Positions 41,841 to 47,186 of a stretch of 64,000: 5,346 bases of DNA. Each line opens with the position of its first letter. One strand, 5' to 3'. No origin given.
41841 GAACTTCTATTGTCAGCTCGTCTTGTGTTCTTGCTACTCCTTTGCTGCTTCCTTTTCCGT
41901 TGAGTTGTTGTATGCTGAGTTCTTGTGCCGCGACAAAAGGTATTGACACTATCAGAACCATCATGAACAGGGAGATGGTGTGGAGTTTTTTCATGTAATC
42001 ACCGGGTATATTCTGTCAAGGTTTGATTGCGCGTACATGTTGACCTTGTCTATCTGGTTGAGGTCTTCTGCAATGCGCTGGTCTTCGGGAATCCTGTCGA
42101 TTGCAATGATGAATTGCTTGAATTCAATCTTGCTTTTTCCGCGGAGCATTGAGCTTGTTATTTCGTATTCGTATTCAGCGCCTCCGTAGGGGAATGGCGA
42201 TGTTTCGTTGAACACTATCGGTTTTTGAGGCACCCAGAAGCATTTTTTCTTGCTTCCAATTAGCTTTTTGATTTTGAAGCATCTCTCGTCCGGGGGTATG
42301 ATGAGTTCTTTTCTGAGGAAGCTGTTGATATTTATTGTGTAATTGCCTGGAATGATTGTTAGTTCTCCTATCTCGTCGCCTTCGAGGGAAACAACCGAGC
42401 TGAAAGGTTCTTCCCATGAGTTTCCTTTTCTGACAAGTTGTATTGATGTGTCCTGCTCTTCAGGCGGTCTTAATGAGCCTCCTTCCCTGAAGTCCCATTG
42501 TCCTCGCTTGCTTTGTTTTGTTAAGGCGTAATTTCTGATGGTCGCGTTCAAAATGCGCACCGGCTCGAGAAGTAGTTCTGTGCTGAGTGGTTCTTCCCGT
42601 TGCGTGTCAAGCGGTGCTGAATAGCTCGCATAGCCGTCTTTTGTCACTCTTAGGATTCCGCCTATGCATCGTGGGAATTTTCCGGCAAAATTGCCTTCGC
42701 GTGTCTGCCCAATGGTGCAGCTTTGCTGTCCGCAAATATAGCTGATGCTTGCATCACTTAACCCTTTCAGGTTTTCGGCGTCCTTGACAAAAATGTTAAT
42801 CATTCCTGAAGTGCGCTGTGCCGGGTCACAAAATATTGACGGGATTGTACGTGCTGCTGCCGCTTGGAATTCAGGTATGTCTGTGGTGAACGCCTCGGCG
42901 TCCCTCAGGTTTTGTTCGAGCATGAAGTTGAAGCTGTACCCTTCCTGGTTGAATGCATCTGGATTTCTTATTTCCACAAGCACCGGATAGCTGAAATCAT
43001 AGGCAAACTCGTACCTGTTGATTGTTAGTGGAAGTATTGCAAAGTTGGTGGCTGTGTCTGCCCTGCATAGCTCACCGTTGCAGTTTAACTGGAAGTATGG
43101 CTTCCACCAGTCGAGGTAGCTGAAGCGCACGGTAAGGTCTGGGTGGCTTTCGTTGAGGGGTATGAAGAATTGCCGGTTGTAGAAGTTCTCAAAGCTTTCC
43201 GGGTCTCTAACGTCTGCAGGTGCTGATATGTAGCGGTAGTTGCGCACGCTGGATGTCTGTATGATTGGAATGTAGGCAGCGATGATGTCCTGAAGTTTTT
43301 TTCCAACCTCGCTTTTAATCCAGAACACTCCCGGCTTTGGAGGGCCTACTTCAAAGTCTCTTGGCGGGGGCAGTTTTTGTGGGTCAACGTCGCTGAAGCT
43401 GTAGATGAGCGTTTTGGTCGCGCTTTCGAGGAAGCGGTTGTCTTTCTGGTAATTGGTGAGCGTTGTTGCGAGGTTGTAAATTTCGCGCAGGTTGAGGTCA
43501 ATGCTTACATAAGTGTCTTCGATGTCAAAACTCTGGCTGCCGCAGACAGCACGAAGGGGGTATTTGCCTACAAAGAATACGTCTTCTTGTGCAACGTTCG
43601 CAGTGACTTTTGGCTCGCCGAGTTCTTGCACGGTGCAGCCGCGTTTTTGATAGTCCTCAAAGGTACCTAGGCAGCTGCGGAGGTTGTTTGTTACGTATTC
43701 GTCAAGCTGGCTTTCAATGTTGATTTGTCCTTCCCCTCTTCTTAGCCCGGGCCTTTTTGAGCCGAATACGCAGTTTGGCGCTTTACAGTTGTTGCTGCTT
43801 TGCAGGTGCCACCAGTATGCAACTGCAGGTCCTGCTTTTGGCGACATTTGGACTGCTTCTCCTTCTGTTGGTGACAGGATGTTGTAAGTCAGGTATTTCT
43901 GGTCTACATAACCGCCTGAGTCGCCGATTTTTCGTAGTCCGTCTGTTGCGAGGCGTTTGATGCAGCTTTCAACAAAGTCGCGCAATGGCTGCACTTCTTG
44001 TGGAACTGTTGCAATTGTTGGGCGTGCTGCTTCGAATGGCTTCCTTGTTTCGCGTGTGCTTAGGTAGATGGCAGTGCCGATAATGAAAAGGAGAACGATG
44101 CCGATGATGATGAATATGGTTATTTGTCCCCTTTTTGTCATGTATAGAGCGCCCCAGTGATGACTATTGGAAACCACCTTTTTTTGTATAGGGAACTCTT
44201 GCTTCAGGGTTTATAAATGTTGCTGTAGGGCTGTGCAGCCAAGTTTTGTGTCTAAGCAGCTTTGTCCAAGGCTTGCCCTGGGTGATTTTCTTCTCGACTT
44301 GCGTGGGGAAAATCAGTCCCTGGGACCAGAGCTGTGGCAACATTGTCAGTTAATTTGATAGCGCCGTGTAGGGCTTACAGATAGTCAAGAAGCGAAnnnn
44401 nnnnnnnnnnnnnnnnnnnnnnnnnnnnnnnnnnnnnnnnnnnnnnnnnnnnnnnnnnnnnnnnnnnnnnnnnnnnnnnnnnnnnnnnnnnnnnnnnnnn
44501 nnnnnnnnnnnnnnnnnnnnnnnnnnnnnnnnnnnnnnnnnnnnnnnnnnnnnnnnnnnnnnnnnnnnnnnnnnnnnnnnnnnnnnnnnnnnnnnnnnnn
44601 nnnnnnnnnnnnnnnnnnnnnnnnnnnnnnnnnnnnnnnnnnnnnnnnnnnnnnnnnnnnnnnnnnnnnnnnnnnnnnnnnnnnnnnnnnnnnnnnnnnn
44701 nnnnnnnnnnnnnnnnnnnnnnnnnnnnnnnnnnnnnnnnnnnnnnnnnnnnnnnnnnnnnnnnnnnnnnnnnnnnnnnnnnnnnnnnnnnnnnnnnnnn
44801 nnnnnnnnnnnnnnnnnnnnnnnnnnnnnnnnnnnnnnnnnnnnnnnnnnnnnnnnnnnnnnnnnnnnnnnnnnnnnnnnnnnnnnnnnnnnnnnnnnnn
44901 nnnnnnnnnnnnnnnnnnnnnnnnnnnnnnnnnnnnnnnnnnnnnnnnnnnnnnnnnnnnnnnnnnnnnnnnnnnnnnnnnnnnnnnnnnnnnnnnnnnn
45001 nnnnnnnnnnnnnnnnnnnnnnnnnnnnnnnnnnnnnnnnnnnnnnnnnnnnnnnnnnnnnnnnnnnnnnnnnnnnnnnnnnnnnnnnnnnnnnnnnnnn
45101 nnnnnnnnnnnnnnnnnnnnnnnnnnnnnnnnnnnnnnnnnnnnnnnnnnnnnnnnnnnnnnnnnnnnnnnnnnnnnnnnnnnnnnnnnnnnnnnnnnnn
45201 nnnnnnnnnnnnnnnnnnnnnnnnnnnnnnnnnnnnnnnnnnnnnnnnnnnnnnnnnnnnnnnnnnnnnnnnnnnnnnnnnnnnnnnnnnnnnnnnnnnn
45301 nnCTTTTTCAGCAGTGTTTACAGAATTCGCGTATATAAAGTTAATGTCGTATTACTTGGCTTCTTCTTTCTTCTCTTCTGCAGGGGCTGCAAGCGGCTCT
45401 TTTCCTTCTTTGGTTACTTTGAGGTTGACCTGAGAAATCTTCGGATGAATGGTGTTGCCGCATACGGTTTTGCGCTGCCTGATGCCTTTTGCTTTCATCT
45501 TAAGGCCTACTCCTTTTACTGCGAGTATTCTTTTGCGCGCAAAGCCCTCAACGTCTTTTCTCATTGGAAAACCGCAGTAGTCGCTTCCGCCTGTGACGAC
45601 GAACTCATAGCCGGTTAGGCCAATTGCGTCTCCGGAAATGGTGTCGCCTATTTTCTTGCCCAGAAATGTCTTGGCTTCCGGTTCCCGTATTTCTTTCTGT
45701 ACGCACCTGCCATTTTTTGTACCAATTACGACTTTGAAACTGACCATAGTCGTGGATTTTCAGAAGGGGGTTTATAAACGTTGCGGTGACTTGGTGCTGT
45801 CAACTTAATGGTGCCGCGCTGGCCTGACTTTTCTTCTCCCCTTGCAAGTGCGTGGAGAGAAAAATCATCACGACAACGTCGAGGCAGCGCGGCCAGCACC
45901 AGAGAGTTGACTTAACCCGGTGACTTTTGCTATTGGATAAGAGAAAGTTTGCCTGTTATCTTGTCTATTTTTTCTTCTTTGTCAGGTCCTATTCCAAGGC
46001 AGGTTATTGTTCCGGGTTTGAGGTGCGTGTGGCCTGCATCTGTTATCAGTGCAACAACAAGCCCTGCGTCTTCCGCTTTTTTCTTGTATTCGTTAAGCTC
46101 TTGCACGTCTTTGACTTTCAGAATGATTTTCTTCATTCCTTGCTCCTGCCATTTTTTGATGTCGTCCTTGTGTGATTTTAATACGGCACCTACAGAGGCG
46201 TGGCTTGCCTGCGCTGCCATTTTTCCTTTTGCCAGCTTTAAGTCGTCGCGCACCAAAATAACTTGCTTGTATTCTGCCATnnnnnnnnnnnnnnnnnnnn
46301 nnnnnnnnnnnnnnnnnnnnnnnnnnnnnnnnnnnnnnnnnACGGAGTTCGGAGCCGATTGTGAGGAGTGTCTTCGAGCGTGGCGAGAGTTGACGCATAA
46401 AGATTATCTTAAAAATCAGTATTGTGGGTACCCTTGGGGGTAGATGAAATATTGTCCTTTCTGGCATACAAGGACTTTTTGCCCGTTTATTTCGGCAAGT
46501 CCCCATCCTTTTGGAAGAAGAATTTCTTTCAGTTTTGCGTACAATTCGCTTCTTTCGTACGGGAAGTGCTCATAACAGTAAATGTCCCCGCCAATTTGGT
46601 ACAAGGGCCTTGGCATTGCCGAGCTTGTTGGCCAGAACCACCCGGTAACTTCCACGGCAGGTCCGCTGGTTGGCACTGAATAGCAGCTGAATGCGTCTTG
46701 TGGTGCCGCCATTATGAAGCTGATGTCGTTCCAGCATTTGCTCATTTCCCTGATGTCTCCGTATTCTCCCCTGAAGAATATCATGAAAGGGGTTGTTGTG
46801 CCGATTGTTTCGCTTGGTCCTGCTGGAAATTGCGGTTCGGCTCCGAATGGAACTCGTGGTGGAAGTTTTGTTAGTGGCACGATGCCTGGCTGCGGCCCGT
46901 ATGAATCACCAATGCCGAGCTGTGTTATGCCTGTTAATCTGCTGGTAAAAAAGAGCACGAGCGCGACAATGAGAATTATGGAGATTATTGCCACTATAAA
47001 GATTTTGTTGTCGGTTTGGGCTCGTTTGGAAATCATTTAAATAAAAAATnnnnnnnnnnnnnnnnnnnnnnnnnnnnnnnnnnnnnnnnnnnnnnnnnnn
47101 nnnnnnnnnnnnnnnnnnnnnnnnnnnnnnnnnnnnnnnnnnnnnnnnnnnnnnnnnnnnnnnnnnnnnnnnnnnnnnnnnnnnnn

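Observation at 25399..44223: Two paralogous, translationally coupled surface-protein modules: a candidate undescribed cell-surface apparatus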

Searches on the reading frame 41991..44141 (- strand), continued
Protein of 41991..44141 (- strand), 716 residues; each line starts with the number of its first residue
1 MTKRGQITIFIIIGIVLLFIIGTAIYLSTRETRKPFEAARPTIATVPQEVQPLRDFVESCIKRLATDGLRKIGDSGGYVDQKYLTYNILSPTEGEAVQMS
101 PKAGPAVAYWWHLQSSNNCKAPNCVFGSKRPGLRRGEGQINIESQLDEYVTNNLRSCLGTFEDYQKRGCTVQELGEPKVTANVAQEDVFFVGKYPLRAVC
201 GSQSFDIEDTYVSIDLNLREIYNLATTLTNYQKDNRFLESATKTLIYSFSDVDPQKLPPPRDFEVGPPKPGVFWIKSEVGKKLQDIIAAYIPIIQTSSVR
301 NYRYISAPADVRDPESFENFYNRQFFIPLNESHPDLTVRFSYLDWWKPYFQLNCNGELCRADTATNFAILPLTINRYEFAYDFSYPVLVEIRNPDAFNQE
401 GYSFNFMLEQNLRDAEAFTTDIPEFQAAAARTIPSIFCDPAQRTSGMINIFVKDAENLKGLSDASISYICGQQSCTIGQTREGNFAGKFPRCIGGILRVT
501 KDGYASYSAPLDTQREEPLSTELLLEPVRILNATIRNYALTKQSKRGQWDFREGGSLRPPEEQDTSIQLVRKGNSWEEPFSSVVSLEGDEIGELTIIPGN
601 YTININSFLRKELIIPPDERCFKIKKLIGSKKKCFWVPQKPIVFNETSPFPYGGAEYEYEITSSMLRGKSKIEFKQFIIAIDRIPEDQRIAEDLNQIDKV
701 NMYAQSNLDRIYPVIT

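Call 85: list_cluster_members(proteins=[P0170, P0172, P0179, P0185, P0192, P0223, P0244, P0267, P0285, P0305])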
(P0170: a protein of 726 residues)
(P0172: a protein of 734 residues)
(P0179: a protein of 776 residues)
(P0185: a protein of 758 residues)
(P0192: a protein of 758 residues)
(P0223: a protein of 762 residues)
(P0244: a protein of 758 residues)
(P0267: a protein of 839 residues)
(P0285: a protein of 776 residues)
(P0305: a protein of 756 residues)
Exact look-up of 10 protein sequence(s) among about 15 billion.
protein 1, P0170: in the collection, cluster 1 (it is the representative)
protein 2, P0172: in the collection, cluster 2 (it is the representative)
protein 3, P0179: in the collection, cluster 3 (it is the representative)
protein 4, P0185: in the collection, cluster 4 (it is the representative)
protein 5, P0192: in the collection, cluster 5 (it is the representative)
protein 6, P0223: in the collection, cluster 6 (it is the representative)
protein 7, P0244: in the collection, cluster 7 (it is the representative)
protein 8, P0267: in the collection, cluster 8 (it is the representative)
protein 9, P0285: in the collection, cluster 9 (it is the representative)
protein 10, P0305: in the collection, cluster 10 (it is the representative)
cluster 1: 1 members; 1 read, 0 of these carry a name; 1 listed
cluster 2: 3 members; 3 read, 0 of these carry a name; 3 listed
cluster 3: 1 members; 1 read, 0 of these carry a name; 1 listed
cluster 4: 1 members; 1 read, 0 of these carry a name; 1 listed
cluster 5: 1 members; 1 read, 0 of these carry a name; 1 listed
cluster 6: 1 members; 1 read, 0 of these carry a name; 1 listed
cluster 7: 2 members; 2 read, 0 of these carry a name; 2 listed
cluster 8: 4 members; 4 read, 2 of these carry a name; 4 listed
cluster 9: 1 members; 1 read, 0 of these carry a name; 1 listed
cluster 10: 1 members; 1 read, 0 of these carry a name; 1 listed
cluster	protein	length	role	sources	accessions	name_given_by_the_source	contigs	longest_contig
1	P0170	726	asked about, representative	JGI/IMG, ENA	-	-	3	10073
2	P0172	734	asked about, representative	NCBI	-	-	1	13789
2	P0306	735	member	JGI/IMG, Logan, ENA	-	-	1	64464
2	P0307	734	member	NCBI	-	-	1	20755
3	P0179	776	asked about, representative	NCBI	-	-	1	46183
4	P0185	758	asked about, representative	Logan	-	-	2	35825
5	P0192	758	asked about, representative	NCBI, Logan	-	-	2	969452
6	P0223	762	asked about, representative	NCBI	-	-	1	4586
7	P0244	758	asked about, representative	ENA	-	-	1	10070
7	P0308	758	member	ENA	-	-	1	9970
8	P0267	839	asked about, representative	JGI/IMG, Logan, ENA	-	-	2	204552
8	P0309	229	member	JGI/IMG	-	hypothetical protein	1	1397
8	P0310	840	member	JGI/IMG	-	hypothetical protein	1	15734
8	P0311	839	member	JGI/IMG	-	-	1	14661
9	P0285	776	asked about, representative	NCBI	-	-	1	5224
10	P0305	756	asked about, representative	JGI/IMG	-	-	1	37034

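Call 94: find_encoding_contigs(protein=P0118, flank=10000, max_places=1)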
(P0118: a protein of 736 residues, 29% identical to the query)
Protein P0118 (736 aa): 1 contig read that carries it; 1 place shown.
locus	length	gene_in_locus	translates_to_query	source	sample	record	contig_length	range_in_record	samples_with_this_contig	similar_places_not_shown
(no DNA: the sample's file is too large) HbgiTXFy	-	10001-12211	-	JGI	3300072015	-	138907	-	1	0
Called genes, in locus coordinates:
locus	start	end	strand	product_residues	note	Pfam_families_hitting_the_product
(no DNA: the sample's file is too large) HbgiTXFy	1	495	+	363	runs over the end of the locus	PF02973:Sialidase (faint), PF13385:Laminin_G_3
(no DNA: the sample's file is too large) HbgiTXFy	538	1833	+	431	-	PF03952:Enolase_N, PF00113:Enolase_C, PF13378:MR_MLE_C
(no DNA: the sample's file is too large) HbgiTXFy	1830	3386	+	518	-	PF01676:Metalloenzyme, PF06415:iPGM_N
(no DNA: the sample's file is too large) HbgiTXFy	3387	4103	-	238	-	PF22090:Gins51_C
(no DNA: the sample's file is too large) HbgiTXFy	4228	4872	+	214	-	-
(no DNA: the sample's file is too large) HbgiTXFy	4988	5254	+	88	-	-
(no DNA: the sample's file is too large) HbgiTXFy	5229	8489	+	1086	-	-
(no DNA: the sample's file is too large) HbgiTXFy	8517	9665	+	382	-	-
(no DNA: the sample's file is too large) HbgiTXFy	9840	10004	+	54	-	-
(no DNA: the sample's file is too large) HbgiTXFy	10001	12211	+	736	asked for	-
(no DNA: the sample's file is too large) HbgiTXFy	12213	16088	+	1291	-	-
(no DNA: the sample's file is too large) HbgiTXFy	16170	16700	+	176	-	PF22600:MTPAP-like_central (faint), PF01909:NTP_transf_2, PF18765:Polbeta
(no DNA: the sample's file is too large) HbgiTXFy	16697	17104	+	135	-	-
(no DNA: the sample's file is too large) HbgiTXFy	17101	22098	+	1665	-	-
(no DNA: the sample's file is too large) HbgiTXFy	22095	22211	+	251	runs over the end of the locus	-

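Call 95: find_encoding_contigs(protein=P0117, flank=10000, max_places=1)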
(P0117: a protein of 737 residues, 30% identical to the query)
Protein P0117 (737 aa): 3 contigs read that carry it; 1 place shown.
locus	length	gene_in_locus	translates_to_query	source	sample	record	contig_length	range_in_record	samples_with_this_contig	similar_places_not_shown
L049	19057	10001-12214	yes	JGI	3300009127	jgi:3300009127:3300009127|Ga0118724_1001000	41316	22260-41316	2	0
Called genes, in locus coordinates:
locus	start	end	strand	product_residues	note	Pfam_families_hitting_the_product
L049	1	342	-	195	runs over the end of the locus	PF03876:SHS2_Rpb7-N, PF00575:S1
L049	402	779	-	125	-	PF18477:PIN_9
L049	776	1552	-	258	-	PF01261:AP_endonuc_2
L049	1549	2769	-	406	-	PF00999:Na_H_Exchanger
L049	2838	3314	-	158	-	PF01209:Ubie_methyltran (weak), PF13847:Methyltransf_31 (weak), PF08241:Methyltransf_11, PF13649:Methyltransf_25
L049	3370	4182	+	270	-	PF00266:Aminotran_5 (weak), PF27296:MJ1341_C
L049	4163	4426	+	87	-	-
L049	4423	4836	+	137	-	-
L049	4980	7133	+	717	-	PF00133:tRNA-synt_1 (weak), PF09334:tRNA-synt_1g, PF08264:Anticodon_1, PF19303:Anticodon_3, PF01588:tRNA_bind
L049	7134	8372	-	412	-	PF00526:Dicty_CTDC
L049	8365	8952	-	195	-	PF05168:HEPN (weak)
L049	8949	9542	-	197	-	PF01022:HTH_5, PF13412:HTH_24, PF22600:MTPAP-like_central (weak), PF01909:NTP_transf_2, PF18765:Polbeta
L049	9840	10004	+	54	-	-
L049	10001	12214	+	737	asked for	-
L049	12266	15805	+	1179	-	-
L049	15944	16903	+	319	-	PF17761:DUF1016_N, PF06250:YhcG_C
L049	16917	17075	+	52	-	-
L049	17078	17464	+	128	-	-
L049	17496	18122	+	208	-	PF01909:NTP_transf_2, PF18765:Polbeta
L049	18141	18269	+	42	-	-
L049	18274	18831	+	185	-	-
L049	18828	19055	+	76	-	?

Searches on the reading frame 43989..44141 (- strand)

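Call 43: search_protein_families(library=ncbifam, proteins=[window:43989-44141:-], max_evalue=10)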
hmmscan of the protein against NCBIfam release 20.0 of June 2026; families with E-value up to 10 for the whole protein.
seq(51 aa): 6 families
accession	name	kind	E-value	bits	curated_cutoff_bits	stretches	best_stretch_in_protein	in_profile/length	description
NF004285.1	PRK05696.1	equivalog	0.014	15.2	179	1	4-40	17-53/171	flagellar basal body-associated protein FliL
NF046001.1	SecDF_plasm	equivalog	0.03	12.4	500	1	3-29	10-36/878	protein translocase subunit SecDF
NF002552.0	PRK02110.1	equivalog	0.059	13.1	138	1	5-35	10-40/169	disulfide bond formation protein B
NF006283.1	PRK08455.1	equivalog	0.1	12.2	187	1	3-27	14-40/182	flagellar basal body-associated protein FliL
NF045939.1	MHJ_0274_fam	hypoth_equivalog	0.13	12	80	1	7-34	1-28/165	MHJ_0274 family protein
NF010008.0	PRK13481.1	equivalog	0.23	10.7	270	1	3-31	40-68/269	glycosyltransferase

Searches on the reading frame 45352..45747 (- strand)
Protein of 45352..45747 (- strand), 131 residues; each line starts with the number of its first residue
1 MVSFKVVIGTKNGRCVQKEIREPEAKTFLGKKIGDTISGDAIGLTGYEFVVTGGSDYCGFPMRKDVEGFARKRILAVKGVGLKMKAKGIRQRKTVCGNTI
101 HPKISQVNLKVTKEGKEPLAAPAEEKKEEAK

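Call 33: search_protein_families(library=pfam, proteins=[window:45352-45747:-], max_evalue=0.01)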
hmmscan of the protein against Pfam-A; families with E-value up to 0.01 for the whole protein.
window:45352-45747:- (131 aa): 1 family
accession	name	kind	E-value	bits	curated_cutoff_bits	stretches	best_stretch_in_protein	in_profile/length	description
PF01092.24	Ribosomal_S6e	-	7.1e-34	116.8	26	1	4-120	1-121/125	Ribosomal protein S6e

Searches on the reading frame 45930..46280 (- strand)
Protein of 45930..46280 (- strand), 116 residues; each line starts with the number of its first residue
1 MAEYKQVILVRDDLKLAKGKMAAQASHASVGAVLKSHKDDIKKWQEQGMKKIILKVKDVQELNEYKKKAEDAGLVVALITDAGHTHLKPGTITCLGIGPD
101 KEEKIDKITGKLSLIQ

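Call 33: search_protein_families(library=pfam, proteins=[window:45930-46280:-], max_evalue=0.01)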
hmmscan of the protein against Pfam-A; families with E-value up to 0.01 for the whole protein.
window:45930-46280:- (116 aa): 1 family
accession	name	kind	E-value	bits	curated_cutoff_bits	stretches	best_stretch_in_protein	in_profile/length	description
PF01981.21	PTH2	-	2.3e-41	141.1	23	1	4-114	1-114/115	Peptidyl-tRNA hydrolase PTH2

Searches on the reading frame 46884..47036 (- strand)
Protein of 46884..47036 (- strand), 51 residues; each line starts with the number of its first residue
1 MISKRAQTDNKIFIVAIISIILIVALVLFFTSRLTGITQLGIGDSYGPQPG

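Call 43: search_protein_families(library=ncbifam, proteins=[window:46884-47036:-], max_evalue=10)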
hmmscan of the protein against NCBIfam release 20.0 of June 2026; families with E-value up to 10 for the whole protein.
seq(51 aa): 1 family
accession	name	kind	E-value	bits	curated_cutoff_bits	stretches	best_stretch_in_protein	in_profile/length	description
TIGR00206.1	fliF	equivalog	0.41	9.5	129.75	1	4-32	17-46/555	flagellar basal-body MS-ring/collar protein FliF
